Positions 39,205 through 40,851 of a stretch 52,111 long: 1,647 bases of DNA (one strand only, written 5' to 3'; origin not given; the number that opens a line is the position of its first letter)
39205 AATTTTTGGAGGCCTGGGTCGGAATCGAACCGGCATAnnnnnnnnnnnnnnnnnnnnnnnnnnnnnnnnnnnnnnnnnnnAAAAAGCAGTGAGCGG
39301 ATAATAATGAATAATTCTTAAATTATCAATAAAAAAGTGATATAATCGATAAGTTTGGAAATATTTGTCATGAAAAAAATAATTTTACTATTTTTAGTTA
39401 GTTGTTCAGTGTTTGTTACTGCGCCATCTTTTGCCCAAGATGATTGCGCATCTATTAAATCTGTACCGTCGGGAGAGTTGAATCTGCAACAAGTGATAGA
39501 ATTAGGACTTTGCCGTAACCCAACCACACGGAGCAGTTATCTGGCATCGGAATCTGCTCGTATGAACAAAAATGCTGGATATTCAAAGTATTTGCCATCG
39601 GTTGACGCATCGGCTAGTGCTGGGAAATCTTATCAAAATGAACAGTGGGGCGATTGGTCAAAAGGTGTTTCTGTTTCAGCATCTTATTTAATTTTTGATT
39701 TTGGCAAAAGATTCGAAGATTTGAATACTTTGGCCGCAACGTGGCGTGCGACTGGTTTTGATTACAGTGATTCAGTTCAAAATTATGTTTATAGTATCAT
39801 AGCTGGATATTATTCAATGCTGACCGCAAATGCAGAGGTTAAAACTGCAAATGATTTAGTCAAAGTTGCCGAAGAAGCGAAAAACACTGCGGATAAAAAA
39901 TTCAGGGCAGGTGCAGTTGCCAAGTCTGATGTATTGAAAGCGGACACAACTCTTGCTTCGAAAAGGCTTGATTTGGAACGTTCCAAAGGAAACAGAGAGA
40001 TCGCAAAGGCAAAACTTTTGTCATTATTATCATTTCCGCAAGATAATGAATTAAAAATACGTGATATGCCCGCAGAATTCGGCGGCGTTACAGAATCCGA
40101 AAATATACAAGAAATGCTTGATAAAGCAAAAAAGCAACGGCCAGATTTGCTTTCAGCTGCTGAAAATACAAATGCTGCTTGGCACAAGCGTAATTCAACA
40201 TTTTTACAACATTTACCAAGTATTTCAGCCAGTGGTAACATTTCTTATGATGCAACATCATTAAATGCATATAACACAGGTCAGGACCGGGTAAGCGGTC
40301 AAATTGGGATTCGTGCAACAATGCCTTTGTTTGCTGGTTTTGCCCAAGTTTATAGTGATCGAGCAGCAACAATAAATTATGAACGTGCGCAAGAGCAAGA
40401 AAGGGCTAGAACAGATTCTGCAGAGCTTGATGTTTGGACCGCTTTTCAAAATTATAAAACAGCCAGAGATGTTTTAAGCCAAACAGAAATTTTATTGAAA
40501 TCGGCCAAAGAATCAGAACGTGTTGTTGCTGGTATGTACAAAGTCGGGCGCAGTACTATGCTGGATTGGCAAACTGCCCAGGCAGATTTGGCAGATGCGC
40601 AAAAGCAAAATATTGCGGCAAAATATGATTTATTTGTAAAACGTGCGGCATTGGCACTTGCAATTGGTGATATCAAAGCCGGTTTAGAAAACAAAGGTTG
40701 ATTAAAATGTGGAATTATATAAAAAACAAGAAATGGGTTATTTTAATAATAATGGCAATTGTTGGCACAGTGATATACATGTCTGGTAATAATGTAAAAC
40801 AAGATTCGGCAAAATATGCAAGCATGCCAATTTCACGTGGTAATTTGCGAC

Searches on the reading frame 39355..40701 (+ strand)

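Call 63: search_protein_families(library=ncbifam, proteins=[window:39355-40701:+], max_evalue=1e-20)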
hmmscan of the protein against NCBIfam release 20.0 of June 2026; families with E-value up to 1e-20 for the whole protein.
window:39355-40701:+ (448 aa): 2 families
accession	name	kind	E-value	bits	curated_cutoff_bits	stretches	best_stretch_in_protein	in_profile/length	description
TIGR01844.1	type_I_sec_TolC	subfamily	7e-45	153.8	225.15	1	42-441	3-401/414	TolC family outer membrane protein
TIGR01845.1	outer_NodT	subfamily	3.5e-24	85.5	210.05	1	43-438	58-458/460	efflux transporter outer membrane subunit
